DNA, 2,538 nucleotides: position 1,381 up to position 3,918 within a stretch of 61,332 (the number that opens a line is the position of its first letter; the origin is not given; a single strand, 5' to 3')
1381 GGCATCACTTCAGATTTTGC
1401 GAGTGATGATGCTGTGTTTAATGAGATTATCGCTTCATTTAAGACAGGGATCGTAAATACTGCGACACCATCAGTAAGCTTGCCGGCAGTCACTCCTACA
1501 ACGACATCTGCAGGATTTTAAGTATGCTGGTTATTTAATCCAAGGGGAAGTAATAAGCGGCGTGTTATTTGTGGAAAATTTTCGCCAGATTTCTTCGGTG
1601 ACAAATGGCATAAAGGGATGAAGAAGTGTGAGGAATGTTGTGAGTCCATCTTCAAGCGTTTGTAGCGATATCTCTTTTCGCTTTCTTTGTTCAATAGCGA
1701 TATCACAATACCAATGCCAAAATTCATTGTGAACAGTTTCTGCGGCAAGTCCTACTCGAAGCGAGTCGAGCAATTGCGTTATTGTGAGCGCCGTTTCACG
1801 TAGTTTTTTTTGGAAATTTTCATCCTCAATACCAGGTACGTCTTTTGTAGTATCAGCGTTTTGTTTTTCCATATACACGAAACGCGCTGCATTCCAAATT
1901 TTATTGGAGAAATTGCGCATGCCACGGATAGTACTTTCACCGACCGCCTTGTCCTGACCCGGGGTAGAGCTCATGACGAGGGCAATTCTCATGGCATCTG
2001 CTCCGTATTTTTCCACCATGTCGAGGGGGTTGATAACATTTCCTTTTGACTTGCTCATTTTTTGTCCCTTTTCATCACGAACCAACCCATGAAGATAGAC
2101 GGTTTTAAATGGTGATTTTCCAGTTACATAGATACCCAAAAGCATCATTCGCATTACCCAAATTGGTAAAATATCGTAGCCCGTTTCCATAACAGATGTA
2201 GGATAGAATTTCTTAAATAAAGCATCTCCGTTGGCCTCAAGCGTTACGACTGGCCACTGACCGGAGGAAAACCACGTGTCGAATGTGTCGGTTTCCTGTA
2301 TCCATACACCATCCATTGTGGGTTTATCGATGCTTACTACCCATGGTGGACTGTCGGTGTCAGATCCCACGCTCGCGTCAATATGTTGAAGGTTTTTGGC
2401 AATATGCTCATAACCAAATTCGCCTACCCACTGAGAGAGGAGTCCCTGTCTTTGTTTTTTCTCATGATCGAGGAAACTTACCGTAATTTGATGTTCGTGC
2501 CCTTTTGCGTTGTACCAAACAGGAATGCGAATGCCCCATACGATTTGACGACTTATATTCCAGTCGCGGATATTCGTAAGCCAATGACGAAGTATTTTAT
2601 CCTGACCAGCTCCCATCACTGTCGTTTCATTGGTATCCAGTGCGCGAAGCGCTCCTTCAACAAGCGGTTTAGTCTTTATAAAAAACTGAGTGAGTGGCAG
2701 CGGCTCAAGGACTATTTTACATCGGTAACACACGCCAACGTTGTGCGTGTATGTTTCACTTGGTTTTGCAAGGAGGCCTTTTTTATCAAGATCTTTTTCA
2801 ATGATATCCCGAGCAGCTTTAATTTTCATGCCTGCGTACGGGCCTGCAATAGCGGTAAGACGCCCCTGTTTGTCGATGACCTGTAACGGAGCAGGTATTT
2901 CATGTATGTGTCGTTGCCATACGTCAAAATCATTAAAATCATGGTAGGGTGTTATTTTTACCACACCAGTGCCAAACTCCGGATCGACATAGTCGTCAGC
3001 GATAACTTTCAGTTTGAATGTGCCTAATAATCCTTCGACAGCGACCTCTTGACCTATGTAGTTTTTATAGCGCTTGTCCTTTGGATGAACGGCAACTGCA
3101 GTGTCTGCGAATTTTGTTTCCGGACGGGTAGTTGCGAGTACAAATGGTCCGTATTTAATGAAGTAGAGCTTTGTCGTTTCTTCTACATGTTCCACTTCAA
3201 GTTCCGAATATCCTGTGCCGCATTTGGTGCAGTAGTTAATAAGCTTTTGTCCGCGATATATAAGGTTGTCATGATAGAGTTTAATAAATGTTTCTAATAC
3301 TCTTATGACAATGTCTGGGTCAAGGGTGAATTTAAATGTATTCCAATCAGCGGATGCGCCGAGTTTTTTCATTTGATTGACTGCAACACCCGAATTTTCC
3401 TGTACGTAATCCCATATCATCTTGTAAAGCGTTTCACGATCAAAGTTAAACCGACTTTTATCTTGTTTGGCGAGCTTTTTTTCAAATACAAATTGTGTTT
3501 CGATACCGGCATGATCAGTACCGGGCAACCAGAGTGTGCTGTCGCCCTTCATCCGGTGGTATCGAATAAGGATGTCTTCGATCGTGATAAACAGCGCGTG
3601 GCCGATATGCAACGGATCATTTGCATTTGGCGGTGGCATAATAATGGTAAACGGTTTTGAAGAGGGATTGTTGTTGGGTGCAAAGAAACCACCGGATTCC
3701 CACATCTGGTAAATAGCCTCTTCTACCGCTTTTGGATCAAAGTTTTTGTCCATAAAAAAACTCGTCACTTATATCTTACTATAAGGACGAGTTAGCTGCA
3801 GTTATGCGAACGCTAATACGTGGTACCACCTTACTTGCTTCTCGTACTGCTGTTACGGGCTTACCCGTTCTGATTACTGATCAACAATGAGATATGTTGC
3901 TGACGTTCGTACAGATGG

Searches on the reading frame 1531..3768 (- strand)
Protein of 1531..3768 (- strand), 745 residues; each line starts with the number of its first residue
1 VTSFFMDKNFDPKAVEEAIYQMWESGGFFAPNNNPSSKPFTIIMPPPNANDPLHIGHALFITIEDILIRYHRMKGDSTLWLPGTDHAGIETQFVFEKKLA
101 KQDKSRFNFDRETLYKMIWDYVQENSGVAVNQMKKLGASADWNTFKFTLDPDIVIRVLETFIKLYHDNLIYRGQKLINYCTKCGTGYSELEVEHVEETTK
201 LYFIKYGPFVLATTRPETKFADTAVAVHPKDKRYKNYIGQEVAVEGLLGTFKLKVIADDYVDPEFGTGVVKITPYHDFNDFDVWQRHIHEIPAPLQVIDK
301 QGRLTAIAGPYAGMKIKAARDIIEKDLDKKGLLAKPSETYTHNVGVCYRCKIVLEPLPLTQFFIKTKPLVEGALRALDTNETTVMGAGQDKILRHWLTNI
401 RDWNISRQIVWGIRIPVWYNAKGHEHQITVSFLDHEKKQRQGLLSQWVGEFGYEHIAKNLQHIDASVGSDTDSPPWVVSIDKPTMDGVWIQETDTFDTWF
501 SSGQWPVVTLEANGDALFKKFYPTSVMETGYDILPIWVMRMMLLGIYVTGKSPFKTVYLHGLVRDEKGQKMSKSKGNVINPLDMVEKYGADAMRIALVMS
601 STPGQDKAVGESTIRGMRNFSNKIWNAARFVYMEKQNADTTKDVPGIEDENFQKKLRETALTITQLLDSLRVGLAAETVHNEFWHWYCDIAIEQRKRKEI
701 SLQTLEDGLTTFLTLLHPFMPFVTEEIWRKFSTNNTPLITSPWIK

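Call 33: search_protein_families(library=pfam, proteins=[window:1531-3768:-], max_evalue=0.00001)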
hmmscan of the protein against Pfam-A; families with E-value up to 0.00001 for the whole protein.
window:1531-3768:- (745 aa): 3 families
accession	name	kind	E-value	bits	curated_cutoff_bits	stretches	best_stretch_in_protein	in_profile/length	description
PF00133.28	tRNA-synt_1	-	4.8e-117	391.7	22.7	1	19-607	2-411/414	tRNA synthetases class I (I, L, M and V)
PF09334.17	tRNA-synt_1g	-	4.7e-22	78.7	20.1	1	45-192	6-135/391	tRNA synthetases class I (M)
PF08264.19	Anticodon_1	-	3.8e-15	56.5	25.1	1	651-743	3-104/148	Anticodon-binding domain of tRNA ligase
